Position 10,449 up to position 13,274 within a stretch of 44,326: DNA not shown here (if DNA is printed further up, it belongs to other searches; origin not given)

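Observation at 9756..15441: NuoE/F/G-like trio and NfnA/B-like pair in one operon: candidate five-subunit bifurcating NAD(P)H/ferredoxin enzyme with no hydrogenase or formate dehydrogenase catalytic subunit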

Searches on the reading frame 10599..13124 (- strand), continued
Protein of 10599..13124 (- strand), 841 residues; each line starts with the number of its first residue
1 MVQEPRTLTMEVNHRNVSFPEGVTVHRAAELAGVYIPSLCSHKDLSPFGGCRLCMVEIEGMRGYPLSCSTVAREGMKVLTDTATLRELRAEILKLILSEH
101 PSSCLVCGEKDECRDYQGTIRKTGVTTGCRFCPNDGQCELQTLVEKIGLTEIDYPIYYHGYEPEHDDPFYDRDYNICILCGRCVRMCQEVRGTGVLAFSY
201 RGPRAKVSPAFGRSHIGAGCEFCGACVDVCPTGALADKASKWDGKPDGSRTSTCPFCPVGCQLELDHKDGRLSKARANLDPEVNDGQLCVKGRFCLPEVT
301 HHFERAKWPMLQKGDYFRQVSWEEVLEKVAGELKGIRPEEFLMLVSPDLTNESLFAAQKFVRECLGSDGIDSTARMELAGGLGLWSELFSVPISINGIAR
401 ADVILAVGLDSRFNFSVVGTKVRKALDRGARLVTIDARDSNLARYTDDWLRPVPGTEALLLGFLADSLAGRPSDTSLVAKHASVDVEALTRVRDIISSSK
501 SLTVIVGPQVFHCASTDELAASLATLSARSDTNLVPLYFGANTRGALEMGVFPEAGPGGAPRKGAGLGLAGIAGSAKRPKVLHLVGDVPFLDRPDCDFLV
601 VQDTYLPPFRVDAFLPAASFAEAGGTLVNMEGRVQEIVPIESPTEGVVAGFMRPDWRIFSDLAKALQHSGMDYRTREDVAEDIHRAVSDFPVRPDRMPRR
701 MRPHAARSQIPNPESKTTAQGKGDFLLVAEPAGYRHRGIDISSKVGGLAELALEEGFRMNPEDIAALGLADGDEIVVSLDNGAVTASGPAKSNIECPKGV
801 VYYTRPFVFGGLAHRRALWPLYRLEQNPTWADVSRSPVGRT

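Call 95: find_encoding_contigs(protein=P0430, flank=7000, max_places=1)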
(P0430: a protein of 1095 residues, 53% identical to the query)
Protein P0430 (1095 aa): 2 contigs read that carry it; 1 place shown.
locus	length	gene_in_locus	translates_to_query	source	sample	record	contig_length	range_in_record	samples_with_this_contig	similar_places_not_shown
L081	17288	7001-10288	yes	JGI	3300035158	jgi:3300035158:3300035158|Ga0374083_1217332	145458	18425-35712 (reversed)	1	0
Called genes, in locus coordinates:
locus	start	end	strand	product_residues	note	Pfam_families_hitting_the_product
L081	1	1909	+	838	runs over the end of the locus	PF10114:PocR (weak), PF00989:PAS (weak), PF08447:PAS_3, PF08448:PAS_4 (faint), PF13426:PAS_9, PF00989:PAS, PF13426:PAS_9 (weak), PF02518:HATPase_c, +2 more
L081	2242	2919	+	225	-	-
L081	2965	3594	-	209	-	PF00117:GATase, PF01174:SNO, PF07685:GATase_3 (weak), PF07722:Peptidase_C26 (faint)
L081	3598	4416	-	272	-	PF00977:His_biosynth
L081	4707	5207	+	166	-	PF01257:2Fe-2S_thioredx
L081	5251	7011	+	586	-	PF01512:Complex1_51K, PF10589:NADH_4Fe-4S, PF00037:Fer4 (weak), PF12838:Fer4_7 (weak), PF13187:Fer4_9 (weak), PF13237:Fer4_10 (weak), PF14697:Fer4_21, PF00037:Fer4, +1 more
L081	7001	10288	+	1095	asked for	PF13510:Fer2_4, PF10588:NADH-G_4Fe-4S_3 (weak), PF12838:Fer4_7, PF13187:Fer4_9 (weak), PF22117:Fer4_Nqo3, PF04879:Molybdop_Fe4S4, PF00384:Molybdopterin, PF10418:DHODB_Fe-S_bind, +1 more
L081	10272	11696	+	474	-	PF14691:Fer4_20, PF13738:Pyr_redox_3 (faint), PF00070:Pyr_redox (faint), PF07992:Pyr_redox_2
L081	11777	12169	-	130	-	PF21983:NikA-like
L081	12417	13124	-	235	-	PF14196:ATC_hydrolase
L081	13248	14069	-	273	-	PF02634:FdhD-NarQ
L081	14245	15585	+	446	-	PF02812:ELFV_dehydrog_N, PF00208:ELFV_dehydrog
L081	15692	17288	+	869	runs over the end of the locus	PF01326:PPDK_N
